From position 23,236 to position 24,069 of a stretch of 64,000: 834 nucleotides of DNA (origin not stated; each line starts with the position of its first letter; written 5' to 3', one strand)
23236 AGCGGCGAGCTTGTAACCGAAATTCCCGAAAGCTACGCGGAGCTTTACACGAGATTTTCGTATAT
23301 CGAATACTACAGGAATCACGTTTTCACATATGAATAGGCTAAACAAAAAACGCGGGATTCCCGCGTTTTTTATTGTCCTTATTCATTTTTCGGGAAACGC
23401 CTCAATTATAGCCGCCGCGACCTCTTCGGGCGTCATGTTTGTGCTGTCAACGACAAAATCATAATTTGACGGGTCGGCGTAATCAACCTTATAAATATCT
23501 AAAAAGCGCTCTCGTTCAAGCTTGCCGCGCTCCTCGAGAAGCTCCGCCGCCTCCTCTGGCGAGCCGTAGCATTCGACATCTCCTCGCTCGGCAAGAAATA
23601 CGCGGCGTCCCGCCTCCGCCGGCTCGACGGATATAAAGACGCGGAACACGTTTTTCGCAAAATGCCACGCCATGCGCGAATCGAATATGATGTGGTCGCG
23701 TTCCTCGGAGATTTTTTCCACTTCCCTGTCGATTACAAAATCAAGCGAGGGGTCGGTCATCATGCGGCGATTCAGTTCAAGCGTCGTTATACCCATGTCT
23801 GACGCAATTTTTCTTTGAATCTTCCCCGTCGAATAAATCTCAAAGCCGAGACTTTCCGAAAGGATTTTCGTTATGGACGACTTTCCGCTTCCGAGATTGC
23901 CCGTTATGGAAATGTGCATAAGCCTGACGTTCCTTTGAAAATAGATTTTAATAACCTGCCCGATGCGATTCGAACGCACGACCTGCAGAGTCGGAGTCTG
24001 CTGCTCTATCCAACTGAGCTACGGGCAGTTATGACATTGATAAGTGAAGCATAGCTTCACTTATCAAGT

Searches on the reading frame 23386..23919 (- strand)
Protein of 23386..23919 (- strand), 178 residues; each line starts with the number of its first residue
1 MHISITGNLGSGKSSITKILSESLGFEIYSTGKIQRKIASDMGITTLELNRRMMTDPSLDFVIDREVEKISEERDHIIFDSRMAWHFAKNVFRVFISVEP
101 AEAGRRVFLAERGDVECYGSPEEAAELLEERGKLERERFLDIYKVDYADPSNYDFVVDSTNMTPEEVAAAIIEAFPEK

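Call 19: find_encoding_contigs(protein=window:23386-23919:-, flank=10000, max_places=10)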
Protein seq(178 aa) (178 aa): 2 contigs read that carry it; 2 places shown.
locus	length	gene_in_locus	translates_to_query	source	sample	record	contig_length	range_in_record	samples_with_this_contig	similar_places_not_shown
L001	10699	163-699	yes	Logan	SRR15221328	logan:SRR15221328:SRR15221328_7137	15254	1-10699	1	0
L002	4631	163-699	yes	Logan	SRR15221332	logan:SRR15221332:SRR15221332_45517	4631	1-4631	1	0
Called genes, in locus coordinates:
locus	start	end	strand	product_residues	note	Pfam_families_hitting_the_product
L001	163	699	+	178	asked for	PF02224:Cytidylate_kin (faint), PF13189:Cytidylate_kin2, PF13207:AAA_17 (weak), PF13238:AAA_18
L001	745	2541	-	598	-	PF00884:Sulfatase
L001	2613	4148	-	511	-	PF04616:Glyco_hydro_43, PF17851:GH43_C2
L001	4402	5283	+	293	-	-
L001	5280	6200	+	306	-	PF01418:HTH_6, PF01380:SIS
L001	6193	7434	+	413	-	PF01266:DAO (faint), PF03486:HI0933_like, PF22780:HI0933_like_1st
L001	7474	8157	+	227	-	PF02224:Cytidylate_kin, PF13189:Cytidylate_kin2 (weak)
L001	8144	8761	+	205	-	PF01553:Acyltransferase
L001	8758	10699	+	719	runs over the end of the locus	PF02401:LYTB, PF21710:Spt6_S1 (faint), PF00575:S1 (weak), PF23459:S1_RRP5 (faint), PF24685:OB_RRP5_4th (faint), PF00575:S1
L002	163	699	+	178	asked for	PF02224:Cytidylate_kin (faint), PF13189:Cytidylate_kin2, PF13207:AAA_17 (weak), PF13238:AAA_18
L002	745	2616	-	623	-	PF00884:Sulfatase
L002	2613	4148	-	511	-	PF04616:Glyco_hydro_43, PF17851:GH43_C2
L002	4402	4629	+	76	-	?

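Call 34: find_homologous_proteins(query=window:23386-23919:-, max_evalue=1e-20)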
Query seq(178 aa) (178 aa): 973 proteins with E <= 1e-20 among 1222 candidates; the best 120 are listed.
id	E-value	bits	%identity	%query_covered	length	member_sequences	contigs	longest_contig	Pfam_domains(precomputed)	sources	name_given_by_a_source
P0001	1.0e-108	379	98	100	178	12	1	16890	PF02224.25,PF13207.13,PF13189.13,PF13238.13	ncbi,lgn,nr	ncbi:MAG: cytidylate kinase family protein [Firmicutes bacterium]|nr:cytidylate kinase family protei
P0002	3.7e-93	328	85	100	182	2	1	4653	PF02224.25,PF13207.13,PF13189.13,PF13238.13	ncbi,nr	ncbi:MAG: cytidylate kinase family protein [Firmicutes bacterium]|nr:cytidylate kinase family protei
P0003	4.8e-75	269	71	98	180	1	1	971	PF02224.25,PF13207.13,PF13189.13,PF13238.13,PF01712.26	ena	-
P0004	5.6e-73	262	69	98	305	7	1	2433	PF01042.27,PF02224.25,PF13207.13,PF13189.13,PF13238.13,PF01712.26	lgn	-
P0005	1.6e-72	261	69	98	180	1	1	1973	PF02224.25,PF13207.13,PF13189.13,PF13238.13,PF01712.26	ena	-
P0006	2.4e-72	260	69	99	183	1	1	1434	PF02224.25,PF13207.13,PF13189.13,PF13238.13,PF01712.26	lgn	-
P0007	3.7e-71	256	69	99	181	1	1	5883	PF02224.25,PF13207.13,PF13189.13,PF13238.13,PF01712.26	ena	-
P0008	7.0e-71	256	69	98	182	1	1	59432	PF01121.27,PF02224.25,PF13207.13,PF13189.13,PF13238.13,PF01712.26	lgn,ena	-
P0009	1.4e-70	255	67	99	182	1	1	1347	PF02224.25,PF13207.13,PF13189.13,PF13238.13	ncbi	-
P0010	3.7e-70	253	69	98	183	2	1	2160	PF01121.27,PF02224.25,PF13207.13,PF13189.13,PF13238.13,PF01712.26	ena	-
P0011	4.7e-70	253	67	98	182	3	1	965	PF02224.25,PF13207.13,PF13189.13,PF13238.13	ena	-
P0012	5.0e-70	253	68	98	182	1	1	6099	PF02224.25,PF13207.13,PF13189.13,PF13238.13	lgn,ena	-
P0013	7.4e-69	249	67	98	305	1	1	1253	PF01042.27,PF02224.25,PF13207.13,PF13189.13,PF13238.13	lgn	-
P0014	9.5e-69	249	67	98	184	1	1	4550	PF02224.25,PF13207.13,PF13189.13,PF13238.13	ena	-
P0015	1.9e-68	248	68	90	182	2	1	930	PF01121.27,PF02224.25,PF13207.13,PF13189.13,PF13238.13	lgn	-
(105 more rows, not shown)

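Call 35: find_encoding_contigs(protein=P0001, flank=10000, max_places=10)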
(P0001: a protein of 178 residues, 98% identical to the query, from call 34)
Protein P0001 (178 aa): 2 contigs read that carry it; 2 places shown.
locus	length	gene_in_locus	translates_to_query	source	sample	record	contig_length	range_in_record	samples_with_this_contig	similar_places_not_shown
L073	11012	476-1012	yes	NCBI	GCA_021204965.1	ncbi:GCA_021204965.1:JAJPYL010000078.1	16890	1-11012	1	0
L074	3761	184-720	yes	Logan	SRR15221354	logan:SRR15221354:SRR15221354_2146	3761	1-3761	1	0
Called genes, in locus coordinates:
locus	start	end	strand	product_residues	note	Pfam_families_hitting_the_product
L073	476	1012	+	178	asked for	PF02224:Cytidylate_kin (weak), PF13189:Cytidylate_kin2, PF13207:AAA_17 (weak), PF13238:AAA_18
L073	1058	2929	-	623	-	PF00884:Sulfatase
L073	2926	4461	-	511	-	PF04616:Glyco_hydro_43, PF17851:GH43_C2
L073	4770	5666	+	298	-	-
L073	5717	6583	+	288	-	PF01418:HTH_6, PF01380:SIS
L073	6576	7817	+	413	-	PF01266:DAO (faint), PF03486:HI0933_like, PF22780:HI0933_like_1st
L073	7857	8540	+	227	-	PF02224:Cytidylate_kin, PF13189:Cytidylate_kin2 (weak)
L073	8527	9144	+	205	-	PF01553:Acyltransferase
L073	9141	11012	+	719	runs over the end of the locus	PF02401:LYTB, PF21710:Spt6_S1 (faint), PF00575:S1 (weak), PF23459:S1_RRP5 (faint), PF24685:OB_RRP5_4th (faint), PF00575:S1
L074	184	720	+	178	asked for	PF02224:Cytidylate_kin (weak), PF13189:Cytidylate_kin2, PF13207:AAA_17 (weak), PF13238:AAA_18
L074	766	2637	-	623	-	PF00884:Sulfatase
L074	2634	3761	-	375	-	?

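Call 36: find_encoding_contigs(protein=P0002, flank=10000, max_places=10)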
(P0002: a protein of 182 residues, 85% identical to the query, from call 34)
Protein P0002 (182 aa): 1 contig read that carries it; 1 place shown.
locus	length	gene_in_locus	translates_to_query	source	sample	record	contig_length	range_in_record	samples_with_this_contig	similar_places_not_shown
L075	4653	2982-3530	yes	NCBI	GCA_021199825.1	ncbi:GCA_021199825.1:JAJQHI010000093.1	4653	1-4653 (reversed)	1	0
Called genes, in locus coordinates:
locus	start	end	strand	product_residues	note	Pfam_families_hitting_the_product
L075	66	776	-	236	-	-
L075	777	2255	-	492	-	PF02952:Fucose_iso_C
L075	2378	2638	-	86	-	-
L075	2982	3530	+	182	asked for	PF02224:Cytidylate_kin (faint), PF13189:Cytidylate_kin2, PF13207:AAA_17 (weak), PF13238:AAA_18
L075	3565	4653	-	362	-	PF00884:Sulfatase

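Call 54: list_cluster_members(proteins=[P0001, P0002])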
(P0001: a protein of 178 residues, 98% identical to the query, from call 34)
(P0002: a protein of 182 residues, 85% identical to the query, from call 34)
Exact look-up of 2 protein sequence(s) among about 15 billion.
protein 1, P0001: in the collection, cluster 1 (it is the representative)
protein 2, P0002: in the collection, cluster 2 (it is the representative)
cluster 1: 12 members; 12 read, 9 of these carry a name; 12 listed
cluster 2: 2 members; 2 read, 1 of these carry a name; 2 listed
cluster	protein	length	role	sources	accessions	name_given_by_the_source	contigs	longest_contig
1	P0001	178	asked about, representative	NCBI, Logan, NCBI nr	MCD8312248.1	MAG: cytidylate kinase family protein [Firmicutes bacterium] | cytidylate kinase family protein [Bacillota bacterium]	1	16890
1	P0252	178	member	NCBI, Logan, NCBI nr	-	-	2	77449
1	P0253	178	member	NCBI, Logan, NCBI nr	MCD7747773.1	MAG: cytidylate kinase family protein [Firmicutes bacterium] | cytidylate kinase family protein [Bacillota bacterium]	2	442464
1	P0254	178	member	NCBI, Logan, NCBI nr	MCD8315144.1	MAG: cytidylate kinase family protein [Firmicutes bacterium] | cytidylate kinase family protein [Bacillota bacterium]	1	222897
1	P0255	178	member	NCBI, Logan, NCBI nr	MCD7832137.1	MAG: cytidylate kinase family protein [Firmicutes bacterium] | cytidylate kinase family protein [Bacillota bacterium]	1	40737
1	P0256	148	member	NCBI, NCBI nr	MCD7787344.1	MAG: cytidylate kinase family protein, partial [Firmicutes bacterium] | cytidylate kinase family protein [Bacillota bacterium]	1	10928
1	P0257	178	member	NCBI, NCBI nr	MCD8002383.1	MAG: cytidylate kinase family protein [Clostridia bacterium] | cytidylate kinase family protein [Clostridia bacterium]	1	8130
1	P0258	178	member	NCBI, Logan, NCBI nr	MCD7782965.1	MAG: cytidylate kinase family protein [Firmicutes bacterium] | cytidylate kinase family protein [Bacillota bacterium]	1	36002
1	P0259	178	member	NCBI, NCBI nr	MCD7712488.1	MAG: cytidylate kinase family protein [Firmicutes bacterium] | cytidylate kinase family protein [Bacillota bacterium]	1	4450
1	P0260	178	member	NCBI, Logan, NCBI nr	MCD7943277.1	MAG: cytidylate kinase family protein [Clostridia bacterium] | cytidylate kinase family protein [Clostridia bacterium]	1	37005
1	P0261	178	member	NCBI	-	-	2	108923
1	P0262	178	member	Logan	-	-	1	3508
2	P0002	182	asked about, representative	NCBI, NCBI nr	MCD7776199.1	MAG: cytidylate kinase family protein [Firmicutes bacterium] | cytidylate kinase family protein [Bacillota bacterium]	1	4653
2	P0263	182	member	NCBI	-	-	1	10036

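Call 56: find_encoding_contigs(protein=P0253, flank=10000, max_places=4)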
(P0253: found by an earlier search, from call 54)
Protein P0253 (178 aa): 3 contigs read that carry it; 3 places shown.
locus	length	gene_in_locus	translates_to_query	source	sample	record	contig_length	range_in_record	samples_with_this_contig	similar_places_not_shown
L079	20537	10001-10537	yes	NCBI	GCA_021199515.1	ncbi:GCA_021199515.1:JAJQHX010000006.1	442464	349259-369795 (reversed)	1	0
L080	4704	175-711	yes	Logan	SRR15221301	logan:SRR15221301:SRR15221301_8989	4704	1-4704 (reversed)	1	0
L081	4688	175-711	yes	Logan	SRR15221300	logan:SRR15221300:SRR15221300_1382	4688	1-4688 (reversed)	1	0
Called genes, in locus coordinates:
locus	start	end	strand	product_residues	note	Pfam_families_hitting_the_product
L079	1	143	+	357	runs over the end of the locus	PF03462:PCRF, PF00472:RF-1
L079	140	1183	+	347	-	PF01300:Sua5_yciO_yrdC, PF03481:Sua5_C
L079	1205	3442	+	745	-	PF00521:DNA_topoisoIV, PF03989:DNA_gyraseA_C (weak)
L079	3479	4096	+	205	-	-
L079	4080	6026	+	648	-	PF08486:SpoIID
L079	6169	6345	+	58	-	PF01165:Ribosomal_S21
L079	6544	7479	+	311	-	PF01497:Peripla_BP_2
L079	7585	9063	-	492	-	PF02952:Fucose_iso_C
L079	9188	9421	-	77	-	-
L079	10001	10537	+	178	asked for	PF02224:Cytidylate_kin (weak), PF13189:Cytidylate_kin2, PF13207:AAA_17 (weak), PF13238:AAA_18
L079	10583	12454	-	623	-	PF00884:Sulfatase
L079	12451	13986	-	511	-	PF04616:Glyco_hydro_43, PF17851:GH43_C2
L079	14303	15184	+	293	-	-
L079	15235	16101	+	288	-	PF01418:HTH_6, PF01380:SIS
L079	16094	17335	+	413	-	PF01266:DAO (faint), PF03486:HI0933_like, PF22780:HI0933_like_1st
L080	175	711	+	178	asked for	PF02224:Cytidylate_kin (weak), PF13189:Cytidylate_kin2, PF13207:AAA_17 (weak), PF13238:AAA_18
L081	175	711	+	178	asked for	PF02224:Cytidylate_kin (weak), PF13189:Cytidylate_kin2, PF13207:AAA_17 (weak), PF13238:AAA_18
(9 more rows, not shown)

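Call 57: find_encoding_contigs(protein=P0254, flank=10000, max_places=4)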
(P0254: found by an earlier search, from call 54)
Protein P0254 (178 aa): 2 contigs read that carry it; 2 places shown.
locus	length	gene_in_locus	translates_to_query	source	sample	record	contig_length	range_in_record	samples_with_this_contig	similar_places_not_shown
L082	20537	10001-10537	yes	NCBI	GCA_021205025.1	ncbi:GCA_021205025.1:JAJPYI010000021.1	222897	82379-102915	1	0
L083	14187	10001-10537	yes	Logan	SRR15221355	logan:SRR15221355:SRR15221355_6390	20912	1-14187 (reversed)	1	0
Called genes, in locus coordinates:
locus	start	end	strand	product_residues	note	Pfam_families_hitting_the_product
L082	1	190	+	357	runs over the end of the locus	PF03462:PCRF, PF00472:RF-1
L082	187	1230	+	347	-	PF01300:Sua5_yciO_yrdC, PF03481:Sua5_C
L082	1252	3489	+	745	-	PF00521:DNA_topoisoIV, PF03989:DNA_gyraseA_C (weak)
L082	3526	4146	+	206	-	-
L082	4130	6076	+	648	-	PF08486:SpoIID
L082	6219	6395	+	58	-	PF01165:Ribosomal_S21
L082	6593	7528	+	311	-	PF01497:Peripla_BP_2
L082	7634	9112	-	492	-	PF02952:Fucose_iso_C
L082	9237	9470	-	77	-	-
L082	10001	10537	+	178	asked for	PF02224:Cytidylate_kin (weak), PF13189:Cytidylate_kin2, PF13207:AAA_17 (weak), PF13238:AAA_18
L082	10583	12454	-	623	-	PF00884:Sulfatase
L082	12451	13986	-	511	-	PF04616:Glyco_hydro_43, PF17851:GH43_C2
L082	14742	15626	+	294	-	-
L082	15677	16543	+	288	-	PF01418:HTH_6, PF01380:SIS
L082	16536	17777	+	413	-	PF01266:DAO (faint), PF03486:HI0933_like, PF22780:HI0933_like_1st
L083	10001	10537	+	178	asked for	PF02224:Cytidylate_kin (weak), PF13189:Cytidylate_kin2, PF13207:AAA_17 (weak), PF13238:AAA_18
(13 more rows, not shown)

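Call 58: find_encoding_contigs(protein=P0261, flank=10000, max_places=4)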
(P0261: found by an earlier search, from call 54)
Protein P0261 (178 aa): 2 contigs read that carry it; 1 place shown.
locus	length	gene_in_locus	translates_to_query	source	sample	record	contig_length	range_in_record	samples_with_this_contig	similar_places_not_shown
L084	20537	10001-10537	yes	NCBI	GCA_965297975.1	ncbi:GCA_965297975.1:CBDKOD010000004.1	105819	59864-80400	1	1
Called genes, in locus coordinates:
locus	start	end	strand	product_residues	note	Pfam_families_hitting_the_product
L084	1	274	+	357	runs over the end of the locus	PF03462:PCRF, PF00472:RF-1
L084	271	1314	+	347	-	PF01300:Sua5_yciO_yrdC, PF03481:Sua5_C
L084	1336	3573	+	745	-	PF00521:DNA_topoisoIV, PF03989:DNA_gyraseA_C (weak)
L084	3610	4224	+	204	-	-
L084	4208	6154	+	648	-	PF08486:SpoIID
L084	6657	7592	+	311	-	PF01497:Peripla_BP_2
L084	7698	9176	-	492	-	PF02952:Fucose_iso_C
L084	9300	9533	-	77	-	-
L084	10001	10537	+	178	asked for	PF02224:Cytidylate_kin (faint), PF13189:Cytidylate_kin2, PF13207:AAA_17 (weak), PF13238:AAA_18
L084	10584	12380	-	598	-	PF00884:Sulfatase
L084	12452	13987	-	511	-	PF04616:Glyco_hydro_43, PF17851:GH43_C2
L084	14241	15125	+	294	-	-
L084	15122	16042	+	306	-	PF01418:HTH_6, PF01380:SIS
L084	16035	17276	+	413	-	PF01266:DAO (faint), PF03486:HI0933_like, PF22780:HI0933_like_1st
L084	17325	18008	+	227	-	PF02224:Cytidylate_kin, PF13189:Cytidylate_kin2 (weak)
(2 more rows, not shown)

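Call 88: find_encoding_contigs(protein=P0260, flank=5000, max_places=3)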
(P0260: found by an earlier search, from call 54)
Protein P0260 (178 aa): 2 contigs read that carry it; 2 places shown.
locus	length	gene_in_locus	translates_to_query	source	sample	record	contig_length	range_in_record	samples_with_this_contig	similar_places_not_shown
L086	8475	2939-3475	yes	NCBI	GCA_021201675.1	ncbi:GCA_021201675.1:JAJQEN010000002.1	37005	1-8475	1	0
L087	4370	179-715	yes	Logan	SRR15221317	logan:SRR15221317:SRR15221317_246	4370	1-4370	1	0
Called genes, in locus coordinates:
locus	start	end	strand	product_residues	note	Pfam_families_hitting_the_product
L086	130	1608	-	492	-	PF02952:Fucose_iso_C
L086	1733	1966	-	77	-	-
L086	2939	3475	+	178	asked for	PF02224:Cytidylate_kin (faint), PF13189:Cytidylate_kin2, PF13207:AAA_17 (weak), PF13238:AAA_18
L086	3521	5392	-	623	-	PF00884:Sulfatase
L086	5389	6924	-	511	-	PF04616:Glyco_hydro_43, PF17851:GH43_C2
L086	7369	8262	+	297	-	-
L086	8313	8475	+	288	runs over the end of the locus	PF01418:HTH_6, PF01380:SIS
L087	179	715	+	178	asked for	PF02224:Cytidylate_kin (faint), PF13189:Cytidylate_kin2, PF13207:AAA_17 (weak), PF13238:AAA_18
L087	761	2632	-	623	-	PF00884:Sulfatase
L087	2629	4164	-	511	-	PF04616:Glyco_hydro_43, PF17851:GH43_C2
